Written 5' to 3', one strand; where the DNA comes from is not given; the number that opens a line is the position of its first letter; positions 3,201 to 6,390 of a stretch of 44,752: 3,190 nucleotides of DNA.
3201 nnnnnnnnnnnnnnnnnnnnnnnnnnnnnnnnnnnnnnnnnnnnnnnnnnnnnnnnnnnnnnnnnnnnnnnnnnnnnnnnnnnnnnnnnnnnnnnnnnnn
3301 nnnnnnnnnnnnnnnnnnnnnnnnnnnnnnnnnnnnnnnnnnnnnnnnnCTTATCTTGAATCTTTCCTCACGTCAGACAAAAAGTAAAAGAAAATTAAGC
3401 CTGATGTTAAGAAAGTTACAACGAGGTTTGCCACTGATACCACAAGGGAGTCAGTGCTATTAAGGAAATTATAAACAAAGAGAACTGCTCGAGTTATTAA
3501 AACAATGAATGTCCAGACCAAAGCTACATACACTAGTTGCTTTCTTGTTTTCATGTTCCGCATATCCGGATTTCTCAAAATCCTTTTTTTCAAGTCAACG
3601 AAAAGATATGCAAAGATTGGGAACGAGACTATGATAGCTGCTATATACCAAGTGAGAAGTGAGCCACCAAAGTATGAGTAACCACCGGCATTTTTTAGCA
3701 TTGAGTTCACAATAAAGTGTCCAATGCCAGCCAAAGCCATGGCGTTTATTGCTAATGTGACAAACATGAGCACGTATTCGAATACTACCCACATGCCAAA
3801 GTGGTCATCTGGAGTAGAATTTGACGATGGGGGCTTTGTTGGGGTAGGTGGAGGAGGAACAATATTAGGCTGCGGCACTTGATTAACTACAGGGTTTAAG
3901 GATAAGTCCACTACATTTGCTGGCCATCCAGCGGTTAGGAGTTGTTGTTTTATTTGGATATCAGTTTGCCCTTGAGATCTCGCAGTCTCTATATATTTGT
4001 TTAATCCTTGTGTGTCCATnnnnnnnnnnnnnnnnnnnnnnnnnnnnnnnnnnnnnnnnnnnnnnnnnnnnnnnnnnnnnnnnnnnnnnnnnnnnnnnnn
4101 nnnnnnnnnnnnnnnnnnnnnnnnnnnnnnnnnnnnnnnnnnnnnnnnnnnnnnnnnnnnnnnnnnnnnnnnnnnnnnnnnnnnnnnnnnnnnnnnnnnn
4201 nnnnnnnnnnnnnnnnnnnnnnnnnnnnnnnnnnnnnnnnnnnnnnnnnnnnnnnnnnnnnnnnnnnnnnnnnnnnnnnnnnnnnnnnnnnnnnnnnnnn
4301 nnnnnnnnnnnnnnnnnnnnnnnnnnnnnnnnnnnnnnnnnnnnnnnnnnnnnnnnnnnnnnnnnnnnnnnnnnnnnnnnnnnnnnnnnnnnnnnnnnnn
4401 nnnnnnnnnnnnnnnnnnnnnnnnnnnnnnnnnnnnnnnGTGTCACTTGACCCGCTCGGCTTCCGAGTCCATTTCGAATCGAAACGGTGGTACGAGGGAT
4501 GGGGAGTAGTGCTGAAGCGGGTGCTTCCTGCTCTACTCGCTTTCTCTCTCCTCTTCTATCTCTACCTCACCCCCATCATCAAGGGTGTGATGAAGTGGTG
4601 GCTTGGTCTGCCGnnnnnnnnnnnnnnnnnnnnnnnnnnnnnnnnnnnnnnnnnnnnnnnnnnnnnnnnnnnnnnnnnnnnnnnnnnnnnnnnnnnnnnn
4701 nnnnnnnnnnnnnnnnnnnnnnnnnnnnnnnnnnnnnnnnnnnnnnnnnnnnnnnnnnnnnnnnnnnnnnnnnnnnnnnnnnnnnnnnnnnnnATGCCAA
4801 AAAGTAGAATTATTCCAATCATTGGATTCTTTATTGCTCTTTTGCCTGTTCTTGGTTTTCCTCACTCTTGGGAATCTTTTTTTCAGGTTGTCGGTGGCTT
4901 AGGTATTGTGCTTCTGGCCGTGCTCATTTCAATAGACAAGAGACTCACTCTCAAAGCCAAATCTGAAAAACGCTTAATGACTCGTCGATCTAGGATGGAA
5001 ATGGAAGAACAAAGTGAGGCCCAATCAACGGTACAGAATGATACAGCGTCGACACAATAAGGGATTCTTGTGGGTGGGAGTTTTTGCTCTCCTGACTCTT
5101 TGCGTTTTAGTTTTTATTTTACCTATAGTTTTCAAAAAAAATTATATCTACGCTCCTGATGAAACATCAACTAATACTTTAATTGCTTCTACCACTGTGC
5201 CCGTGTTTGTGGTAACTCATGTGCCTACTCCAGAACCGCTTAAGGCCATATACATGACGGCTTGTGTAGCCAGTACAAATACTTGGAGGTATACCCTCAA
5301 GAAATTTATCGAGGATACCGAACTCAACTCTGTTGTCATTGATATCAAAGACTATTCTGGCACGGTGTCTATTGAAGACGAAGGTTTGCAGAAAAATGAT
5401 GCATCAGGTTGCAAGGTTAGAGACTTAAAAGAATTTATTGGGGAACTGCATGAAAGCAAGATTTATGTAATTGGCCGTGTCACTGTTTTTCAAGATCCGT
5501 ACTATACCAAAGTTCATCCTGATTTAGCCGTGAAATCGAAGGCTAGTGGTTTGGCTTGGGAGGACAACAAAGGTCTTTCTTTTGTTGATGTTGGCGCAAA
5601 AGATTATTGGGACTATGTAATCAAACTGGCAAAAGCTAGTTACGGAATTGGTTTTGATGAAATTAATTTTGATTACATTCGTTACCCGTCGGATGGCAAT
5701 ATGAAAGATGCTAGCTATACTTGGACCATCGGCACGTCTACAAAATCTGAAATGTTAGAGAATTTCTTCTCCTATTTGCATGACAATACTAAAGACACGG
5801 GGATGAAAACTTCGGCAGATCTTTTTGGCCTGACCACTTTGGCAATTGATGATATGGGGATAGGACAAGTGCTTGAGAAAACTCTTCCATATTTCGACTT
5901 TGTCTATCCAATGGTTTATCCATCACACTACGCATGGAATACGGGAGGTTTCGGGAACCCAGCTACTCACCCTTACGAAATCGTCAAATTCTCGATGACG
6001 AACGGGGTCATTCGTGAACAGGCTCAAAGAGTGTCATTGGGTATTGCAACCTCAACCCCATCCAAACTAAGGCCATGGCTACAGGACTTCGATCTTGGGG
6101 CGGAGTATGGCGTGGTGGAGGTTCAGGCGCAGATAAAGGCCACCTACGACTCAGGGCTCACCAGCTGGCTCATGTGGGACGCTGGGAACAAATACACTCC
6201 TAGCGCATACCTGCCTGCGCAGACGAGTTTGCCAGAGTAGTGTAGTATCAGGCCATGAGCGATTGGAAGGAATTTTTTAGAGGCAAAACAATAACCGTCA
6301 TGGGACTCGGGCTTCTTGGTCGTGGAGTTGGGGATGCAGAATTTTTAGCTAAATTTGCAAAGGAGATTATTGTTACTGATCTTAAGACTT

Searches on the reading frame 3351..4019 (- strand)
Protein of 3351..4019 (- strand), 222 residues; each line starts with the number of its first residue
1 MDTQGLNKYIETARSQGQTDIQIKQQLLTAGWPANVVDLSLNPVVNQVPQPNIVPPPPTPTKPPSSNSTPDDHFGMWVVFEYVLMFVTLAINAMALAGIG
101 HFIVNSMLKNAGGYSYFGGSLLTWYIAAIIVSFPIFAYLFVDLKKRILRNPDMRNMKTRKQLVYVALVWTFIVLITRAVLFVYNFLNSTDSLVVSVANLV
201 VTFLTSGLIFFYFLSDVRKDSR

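Call 76: search_protein_families(library=pfam, proteins=[window:3351-4019:-], max_evalue=0.01)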
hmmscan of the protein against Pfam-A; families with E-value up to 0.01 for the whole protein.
window:3351-4019:- (222 aa): 1 family
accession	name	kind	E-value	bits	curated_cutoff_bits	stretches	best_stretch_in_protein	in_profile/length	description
PF18920.5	DUF5671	-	1.5e-14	54.4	28.4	1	79-188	2-108/132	Domain of unknown function (DUF5671)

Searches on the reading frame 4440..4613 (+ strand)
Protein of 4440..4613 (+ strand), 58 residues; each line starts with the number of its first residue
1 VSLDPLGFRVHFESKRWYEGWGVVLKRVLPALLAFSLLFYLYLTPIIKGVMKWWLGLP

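Call 37: find_homologous_proteins(query=window:4440-4613:+, max_evalue=1)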
Query window:4440-4613:+: no candidate shares three 5-residue words with the query. No homologue found.

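Call 47: search_protein_families(library=pfam, max_evalue=1, proteins=[window:4440-4613:+])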
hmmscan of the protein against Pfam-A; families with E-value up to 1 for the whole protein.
seq(58 aa): 0 families

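Call 48: search_protein_families(library=ncbifam, max_evalue=1, proteins=[window:4440-4613:+])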
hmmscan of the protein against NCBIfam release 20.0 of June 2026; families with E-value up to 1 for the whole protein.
seq(58 aa): 0 families

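Call 63: predict_structure(protein=window:4440-4613:+)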
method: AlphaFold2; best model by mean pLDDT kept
length: 58 residues; sequences in the alignment: 1
mean_pLDDT: 82.7   pTM: 0.47
mean pLDDT of the five models: 82.7, 82.6, 81.8, 81.3, 80.0
residues with pLDDT >= 90: 24; 70-90: 23; 50-70: 10; < 50: 1
segments of 3 or more residues with pLDDT < 50: none
pLDDT, mean of each block of 10 residues (from residue 1): 63 76 88 96 94 80
secondary structure, 60 per line:
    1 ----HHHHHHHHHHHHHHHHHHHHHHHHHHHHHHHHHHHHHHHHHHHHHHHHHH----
elements in order: H5-54

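Call 64: search_protein_representatives(protein=window:4440-4613:+)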
Query: 58 residues. Proteins with E-value up to 0.001 (for the whole library): 2; up to 1e-10: 0; up to 1e-30: 0. The best 2 are listed.
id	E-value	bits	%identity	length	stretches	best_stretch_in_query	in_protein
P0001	4.4e-05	39.8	44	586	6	18-38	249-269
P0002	8.2e-04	35.8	41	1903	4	1-32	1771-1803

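Call 72: search_protein_families(library=phrogs, max_evalue=1, proteins=[window:4440-4613:+])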
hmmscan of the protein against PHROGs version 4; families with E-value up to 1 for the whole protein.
seq(58 aa): 1 family
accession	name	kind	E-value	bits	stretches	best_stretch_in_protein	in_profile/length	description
phrog_8529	-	unknown function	0.14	13.2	1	12-41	12-41/146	-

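Call 73: search_protein_families(library=padloc, max_evalue=1, proteins=[window:4440-4613:+])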
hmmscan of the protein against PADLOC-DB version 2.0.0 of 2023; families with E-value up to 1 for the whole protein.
seq(58 aa): 0 families

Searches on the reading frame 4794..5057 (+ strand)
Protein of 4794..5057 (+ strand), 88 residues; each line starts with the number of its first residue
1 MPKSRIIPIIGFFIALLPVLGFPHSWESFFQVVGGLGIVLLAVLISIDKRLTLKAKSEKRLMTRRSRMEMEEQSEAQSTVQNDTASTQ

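Call 47: search_protein_families(library=pfam, max_evalue=1, proteins=[window:4794-5057:+])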
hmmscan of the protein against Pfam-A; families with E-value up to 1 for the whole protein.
seq(88 aa): 1 family
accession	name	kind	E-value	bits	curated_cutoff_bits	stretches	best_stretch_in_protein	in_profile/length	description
PF19862.4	DUF6336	-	0.15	12.8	25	1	19-59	32-72/128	Family of unknown function (DUF6336)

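Call 48: search_protein_families(library=ncbifam, max_evalue=1, proteins=[window:4794-5057:+])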
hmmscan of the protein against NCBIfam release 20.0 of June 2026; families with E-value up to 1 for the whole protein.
seq(88 aa): 4 families
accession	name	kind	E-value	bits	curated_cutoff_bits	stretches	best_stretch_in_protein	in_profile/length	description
TIGR00933.1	2a38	subfamily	0.011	14.8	331.15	1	26-68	48-88/391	TrkH family potassium uptake protein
TIGR00893.1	2A0114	subfamily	0.019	13.9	395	1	22-78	143-203/399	D-galactonate transporter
NF041805.1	daptide_Mpa1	equivalog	0.076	12.5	40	1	25-39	21-36/44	MpaA1 family daptide-type RiPP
NF007782.0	PRK10473.1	subfamily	0.1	11.7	417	1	6-63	138-193/394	MdtL family multidrug efflux MFS transporter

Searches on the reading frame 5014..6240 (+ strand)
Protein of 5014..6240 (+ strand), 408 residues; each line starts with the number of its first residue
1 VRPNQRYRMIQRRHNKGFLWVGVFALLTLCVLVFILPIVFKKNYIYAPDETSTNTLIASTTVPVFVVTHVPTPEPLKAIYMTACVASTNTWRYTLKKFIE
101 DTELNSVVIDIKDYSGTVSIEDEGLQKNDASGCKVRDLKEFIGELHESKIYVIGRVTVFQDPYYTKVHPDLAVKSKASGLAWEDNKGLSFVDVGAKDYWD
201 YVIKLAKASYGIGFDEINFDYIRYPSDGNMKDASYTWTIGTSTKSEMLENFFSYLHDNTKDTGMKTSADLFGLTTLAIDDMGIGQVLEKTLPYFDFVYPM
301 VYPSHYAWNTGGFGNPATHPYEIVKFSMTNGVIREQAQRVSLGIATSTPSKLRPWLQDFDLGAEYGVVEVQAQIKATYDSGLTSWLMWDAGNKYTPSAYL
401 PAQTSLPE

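Call 76: search_protein_families(library=pfam, proteins=[window:5014-6240:+], max_evalue=0.01)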
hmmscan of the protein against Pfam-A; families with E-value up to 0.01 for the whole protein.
window:5014-6240:+ (408 aa): 2 families
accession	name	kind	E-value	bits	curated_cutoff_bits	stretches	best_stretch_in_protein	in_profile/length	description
PF13200.12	DUF4015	-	1.1e-86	291.2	27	1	78-394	1-313/313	Putative glycosyl hydrolase domain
PF14871.12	GHL6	-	0.0072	17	35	0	101-177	11-85/132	Hypothetical glycosyl hydrolase 6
